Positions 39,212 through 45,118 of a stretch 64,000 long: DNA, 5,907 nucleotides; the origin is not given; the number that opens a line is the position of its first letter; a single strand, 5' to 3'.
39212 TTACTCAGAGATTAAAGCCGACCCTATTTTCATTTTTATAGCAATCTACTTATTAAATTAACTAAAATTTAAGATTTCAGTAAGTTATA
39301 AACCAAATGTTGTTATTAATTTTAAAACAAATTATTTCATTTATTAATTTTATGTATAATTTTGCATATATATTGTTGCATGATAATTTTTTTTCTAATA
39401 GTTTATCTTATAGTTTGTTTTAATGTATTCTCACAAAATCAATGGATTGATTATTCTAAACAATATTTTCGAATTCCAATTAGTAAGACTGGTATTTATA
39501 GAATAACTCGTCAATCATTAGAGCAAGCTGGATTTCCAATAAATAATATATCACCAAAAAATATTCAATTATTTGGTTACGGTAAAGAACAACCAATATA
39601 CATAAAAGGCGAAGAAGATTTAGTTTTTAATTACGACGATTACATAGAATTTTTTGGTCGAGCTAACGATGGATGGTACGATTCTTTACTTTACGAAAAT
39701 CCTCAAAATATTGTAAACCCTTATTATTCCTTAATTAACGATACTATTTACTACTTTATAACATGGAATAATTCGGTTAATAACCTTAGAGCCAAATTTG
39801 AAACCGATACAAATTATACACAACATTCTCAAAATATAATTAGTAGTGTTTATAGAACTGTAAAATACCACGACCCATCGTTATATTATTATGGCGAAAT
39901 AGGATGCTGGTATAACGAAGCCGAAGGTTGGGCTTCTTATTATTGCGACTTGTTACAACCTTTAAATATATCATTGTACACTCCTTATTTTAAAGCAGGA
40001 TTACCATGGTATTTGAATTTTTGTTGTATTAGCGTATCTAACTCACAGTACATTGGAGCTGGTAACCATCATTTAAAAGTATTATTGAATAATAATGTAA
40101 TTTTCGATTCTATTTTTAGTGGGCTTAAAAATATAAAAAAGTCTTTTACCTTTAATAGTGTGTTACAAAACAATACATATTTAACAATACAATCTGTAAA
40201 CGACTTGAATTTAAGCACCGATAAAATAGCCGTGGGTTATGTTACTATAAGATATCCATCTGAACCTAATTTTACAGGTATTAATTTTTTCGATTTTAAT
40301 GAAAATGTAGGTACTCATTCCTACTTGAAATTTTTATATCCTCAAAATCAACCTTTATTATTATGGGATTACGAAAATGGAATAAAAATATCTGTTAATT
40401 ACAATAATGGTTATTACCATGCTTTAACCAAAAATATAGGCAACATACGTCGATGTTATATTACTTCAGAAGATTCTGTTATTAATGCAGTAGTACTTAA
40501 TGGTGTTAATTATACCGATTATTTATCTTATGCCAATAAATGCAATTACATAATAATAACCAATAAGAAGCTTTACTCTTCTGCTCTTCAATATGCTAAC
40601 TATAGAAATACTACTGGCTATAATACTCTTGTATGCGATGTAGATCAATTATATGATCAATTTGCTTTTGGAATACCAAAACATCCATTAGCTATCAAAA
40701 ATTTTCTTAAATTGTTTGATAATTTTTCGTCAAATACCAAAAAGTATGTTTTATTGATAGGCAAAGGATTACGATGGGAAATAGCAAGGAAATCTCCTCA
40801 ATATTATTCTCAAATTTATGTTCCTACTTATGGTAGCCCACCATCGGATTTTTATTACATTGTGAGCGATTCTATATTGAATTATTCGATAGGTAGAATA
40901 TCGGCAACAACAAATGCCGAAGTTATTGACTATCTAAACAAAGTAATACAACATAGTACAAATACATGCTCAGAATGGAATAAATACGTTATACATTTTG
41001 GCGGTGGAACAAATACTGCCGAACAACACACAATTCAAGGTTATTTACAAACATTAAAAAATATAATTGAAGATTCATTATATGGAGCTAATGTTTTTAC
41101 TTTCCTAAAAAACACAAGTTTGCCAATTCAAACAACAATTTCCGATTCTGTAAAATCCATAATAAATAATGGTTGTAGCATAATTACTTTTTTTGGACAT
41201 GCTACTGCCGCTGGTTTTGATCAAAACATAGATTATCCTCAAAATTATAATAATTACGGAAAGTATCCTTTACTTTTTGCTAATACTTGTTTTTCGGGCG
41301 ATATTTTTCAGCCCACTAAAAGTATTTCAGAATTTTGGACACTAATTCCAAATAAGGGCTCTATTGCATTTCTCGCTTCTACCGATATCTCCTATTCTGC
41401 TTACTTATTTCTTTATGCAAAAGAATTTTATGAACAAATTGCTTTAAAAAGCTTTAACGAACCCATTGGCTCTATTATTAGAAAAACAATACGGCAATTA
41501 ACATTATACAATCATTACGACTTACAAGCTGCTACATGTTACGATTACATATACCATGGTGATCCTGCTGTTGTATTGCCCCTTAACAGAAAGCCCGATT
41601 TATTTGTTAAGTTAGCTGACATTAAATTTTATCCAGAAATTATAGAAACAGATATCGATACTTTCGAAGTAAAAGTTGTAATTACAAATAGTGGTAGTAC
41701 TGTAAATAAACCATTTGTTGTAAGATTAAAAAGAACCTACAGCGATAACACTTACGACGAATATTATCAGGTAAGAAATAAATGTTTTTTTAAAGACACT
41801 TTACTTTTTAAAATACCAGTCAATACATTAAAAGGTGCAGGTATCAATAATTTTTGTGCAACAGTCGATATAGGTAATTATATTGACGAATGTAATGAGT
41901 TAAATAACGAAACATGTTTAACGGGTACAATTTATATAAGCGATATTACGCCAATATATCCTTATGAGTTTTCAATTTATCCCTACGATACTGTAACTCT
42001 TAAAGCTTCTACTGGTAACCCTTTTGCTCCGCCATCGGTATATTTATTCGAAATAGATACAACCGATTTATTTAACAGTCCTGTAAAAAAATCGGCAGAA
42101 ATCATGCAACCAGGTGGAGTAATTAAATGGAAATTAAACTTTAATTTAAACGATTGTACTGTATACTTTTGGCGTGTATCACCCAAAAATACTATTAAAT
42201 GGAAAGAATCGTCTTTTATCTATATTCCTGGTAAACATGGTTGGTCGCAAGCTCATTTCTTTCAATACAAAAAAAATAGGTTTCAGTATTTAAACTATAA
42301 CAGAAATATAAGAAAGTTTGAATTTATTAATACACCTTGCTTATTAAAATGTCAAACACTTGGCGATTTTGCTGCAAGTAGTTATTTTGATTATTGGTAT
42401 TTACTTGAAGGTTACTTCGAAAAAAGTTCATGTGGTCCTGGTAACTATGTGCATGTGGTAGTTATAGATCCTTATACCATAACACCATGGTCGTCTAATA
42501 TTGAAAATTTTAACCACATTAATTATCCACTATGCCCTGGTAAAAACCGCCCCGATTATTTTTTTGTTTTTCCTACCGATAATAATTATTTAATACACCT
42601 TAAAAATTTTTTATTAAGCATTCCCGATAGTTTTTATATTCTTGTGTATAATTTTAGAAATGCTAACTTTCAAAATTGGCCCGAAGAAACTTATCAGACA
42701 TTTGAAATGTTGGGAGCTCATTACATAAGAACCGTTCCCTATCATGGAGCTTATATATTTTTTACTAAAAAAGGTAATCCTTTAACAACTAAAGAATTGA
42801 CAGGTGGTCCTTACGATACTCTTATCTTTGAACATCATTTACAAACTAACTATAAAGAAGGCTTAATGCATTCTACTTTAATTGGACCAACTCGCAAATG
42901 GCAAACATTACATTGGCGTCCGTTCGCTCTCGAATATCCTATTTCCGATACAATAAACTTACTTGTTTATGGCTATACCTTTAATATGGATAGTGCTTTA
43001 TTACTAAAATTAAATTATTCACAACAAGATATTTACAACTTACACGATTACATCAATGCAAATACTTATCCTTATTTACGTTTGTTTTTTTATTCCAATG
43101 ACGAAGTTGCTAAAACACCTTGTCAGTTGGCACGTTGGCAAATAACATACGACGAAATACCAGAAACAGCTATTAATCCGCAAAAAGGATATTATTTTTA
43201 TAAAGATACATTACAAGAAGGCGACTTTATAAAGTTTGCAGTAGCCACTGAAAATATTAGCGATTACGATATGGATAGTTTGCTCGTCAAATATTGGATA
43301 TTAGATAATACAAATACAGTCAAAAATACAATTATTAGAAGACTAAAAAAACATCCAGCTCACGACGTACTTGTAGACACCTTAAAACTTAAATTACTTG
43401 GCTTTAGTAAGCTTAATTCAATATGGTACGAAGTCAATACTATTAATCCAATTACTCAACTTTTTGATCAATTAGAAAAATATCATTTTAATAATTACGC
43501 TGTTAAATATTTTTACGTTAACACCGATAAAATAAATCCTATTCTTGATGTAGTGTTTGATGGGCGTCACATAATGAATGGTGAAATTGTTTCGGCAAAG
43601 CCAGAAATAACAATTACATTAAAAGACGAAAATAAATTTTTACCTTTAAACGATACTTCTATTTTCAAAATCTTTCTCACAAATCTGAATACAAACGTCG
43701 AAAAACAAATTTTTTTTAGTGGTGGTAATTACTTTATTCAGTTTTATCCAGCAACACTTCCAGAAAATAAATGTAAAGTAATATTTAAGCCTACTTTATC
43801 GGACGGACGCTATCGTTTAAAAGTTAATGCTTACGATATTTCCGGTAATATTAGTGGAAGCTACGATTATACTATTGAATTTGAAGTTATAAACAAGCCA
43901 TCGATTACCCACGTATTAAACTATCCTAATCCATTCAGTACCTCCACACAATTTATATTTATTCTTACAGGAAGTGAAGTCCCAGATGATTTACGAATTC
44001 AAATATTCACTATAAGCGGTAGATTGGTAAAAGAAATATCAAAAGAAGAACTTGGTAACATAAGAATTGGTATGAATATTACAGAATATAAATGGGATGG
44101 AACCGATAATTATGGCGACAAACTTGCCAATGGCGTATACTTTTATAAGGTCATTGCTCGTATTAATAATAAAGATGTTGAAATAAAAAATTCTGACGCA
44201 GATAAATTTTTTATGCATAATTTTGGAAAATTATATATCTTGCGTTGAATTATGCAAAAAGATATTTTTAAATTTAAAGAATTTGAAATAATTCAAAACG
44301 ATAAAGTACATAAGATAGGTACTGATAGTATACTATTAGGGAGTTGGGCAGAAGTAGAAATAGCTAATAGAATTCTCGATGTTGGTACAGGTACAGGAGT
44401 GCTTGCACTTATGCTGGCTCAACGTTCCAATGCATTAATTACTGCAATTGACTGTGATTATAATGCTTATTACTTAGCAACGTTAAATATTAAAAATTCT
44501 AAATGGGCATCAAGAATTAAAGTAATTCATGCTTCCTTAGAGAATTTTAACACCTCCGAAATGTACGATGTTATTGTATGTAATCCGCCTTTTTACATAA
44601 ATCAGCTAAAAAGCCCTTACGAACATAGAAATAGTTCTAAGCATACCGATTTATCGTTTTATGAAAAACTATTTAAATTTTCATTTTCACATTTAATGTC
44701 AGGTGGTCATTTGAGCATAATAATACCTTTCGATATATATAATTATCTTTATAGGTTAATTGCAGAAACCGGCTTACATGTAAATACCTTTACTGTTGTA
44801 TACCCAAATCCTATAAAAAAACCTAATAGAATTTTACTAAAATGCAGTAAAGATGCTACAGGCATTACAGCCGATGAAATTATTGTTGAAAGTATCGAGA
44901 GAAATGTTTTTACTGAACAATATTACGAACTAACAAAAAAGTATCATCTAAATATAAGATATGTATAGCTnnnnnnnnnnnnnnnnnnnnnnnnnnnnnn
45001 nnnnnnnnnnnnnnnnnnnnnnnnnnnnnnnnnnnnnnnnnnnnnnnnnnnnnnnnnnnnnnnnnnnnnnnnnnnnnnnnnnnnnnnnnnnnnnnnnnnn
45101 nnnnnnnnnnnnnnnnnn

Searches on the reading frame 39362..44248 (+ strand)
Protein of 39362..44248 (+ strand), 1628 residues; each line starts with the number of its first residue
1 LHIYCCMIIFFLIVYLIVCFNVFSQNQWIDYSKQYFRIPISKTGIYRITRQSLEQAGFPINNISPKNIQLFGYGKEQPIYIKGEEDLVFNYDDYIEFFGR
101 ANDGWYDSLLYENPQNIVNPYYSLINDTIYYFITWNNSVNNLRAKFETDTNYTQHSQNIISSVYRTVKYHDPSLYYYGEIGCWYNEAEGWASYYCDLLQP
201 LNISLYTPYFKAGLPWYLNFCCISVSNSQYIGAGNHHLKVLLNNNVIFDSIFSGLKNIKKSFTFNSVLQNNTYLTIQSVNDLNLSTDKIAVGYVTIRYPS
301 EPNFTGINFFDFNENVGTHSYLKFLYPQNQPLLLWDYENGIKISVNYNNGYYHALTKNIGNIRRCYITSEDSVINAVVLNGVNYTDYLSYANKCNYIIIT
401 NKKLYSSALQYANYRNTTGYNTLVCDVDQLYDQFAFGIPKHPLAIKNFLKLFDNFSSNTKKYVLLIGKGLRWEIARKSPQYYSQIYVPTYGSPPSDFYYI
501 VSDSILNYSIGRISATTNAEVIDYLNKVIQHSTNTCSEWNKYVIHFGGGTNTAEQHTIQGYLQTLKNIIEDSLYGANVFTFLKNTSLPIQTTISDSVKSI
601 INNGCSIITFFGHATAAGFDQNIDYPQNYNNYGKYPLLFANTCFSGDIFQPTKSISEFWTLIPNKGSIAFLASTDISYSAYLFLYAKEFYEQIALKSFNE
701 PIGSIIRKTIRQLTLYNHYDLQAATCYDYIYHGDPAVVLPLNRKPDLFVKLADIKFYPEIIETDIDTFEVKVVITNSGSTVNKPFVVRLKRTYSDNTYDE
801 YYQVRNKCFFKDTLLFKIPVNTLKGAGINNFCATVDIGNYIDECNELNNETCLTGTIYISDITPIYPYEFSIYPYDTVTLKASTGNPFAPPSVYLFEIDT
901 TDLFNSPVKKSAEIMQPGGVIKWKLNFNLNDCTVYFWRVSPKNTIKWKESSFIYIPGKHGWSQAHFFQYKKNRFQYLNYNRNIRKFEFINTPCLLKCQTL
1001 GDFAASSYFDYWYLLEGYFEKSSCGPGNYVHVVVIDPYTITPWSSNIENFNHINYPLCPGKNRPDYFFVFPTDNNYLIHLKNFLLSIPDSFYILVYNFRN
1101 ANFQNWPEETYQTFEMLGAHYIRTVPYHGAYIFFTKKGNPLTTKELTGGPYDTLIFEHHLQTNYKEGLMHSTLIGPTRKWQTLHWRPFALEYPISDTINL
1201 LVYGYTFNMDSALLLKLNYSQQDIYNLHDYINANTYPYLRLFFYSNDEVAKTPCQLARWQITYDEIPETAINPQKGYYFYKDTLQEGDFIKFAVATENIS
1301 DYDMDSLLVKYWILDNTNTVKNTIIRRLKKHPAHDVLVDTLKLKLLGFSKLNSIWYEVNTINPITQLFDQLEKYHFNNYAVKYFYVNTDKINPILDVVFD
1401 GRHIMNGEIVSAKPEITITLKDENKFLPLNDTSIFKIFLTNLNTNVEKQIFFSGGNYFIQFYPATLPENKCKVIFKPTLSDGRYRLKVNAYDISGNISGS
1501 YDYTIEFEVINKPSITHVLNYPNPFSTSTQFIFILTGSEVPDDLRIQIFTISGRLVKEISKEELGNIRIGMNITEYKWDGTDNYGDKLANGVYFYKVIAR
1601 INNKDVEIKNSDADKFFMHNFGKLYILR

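Call 45: search_protein_families(library=pfam, proteins=[window:39362-44248:+], max_evalue=0.001)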
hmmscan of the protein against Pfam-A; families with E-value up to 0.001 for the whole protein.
window:39362-44248:+ (1628 aa): 3 families
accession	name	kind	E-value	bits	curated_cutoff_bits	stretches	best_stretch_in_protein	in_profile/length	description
PF01364.23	Peptidase_C25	-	2.9e-63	214.8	23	1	396-739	1-374/374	Peptidase family C25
PF15711.10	ILEI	-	2.3e-05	25.3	27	1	1070-1139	21-90/90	Interleukin-like EMT inducer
PF13860.13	FlgD_ig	-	2.7e-05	24.5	27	1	1536-1599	17-75/79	FlgD Ig-like domain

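Call 48: search_protein_families(library=ncbifam, proteins=[window:39362-44248:+], max_evalue=0.00001)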
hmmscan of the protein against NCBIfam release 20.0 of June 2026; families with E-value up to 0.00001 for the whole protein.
window:39362-44248:+ (1628 aa): 3 families
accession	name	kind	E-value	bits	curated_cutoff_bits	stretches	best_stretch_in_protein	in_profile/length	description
NF052324.1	PorU_rel_Nterm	equivalog_domain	2.8e-199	664.4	450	1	7-849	4-879/879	putative type IX secretion system sortase PorU2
NF033707.1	T9SS_sortase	equivalog_domain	8.2e-77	258.8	420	2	32-755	4-745/1095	type IX secretion system sortase PorU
TIGR04183.1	Por_Secre_tail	domain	2.1e-06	27.6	23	0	1521-1600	2-61/72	T9SS type A sorting domain-containing protein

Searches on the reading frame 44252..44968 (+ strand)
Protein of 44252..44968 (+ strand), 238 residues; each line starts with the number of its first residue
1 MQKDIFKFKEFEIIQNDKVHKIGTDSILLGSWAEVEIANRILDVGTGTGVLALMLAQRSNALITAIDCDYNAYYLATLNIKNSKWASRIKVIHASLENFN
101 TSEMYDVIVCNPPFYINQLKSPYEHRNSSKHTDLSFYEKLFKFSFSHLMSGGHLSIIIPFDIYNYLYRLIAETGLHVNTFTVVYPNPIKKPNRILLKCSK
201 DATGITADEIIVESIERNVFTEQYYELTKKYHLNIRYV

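Call 48: search_protein_families(library=ncbifam, proteins=[window:44252-44968:+], max_evalue=0.00001)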
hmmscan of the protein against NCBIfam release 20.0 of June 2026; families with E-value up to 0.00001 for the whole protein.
window:44252-44968:+ (238 aa): 19 families
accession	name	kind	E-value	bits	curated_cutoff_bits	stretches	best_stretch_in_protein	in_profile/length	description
NF047853.1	tRm6a37MtseTrmN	equivalog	7.7e-50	169.9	350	1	2-234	8-243/244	tRNA(1)(Val) (adenine(37)-N(6))-methyltransferase TrmN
TIGR03534.1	RF_mod_PrmC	equivalog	2.8e-17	63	199.1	1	38-161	87-222/253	peptide chain release factor N(5)-glutamine methyltransferase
NF011529.0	PRK14968.1-3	equivalog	2.4e-16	59.7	162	1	6-115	3-109/198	putative methyltransferase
TIGR00536.1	hemK_fam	subfamily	2.9e-15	56.1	115.5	1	36-118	113-195/286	HemK family protein methyltransferase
TIGR03533.1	L3_gln_methyl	equivalog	1.1e-13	51.2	229.7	1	31-117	115-201/284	50S ribosomal protein L3 N(5)-glutamine methyltransferase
NF001785.0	PRK00517.2-2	equivalog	5.6e-12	45.4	188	1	26-111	133-218/282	50S ribosomal protein L11 methyltransferase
NF043040.1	corrin_prot_MT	hypoth_equivalog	6.4e-10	38.8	180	1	37-110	41-116/216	corrinoid protein-associated methyltransferase CpaM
NF011528.0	PRK14968.1-2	equivalog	3e-09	36.7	171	1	5-115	6-118/205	putative methyltransferase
NF002421.0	PRK01544.1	equivalog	4.3e-09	35.6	567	1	38-118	139-220/524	bifunctional peptide chain release factor N(5)-glutamine methyltransferase PrmC/tRNA (guanosine(46)-N7)-methyltransferase TrmB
NF011530.0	PRK14968.1-4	equivalog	1e-08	34.8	243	1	7-114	7-109/202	putative methyltransferase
TIGR01983.1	UbiG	equivalog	1e-08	34.8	102.95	1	38-110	50-122/228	bifunctional 2-polyprenyl-6-hydroxyphenol methylase/3-demethylubiquinol 3-O-methyltransferase UbiG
NF011527.0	PRK14968.1-1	equivalog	1.8e-08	34.3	242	1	16-116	11-105/192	putative methyltransferase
NF007023.0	PRK09489.1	equivalog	1.8e-08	34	295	1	25-157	184-302/342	16S rRNA (guanine(1207)-N(2))-methyltransferase RsmC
TIGR00406.1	prmA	equivalog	1.6e-07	31.1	183.15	1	38-111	160-232/288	50S ribosomal protein L11 methyltransferase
TIGR00537.1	hemK_rel_arch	hypoth_equivalog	4.1e-07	29.9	87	1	24-115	6-93/179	HemK2/MTQ2 family protein methyltransferase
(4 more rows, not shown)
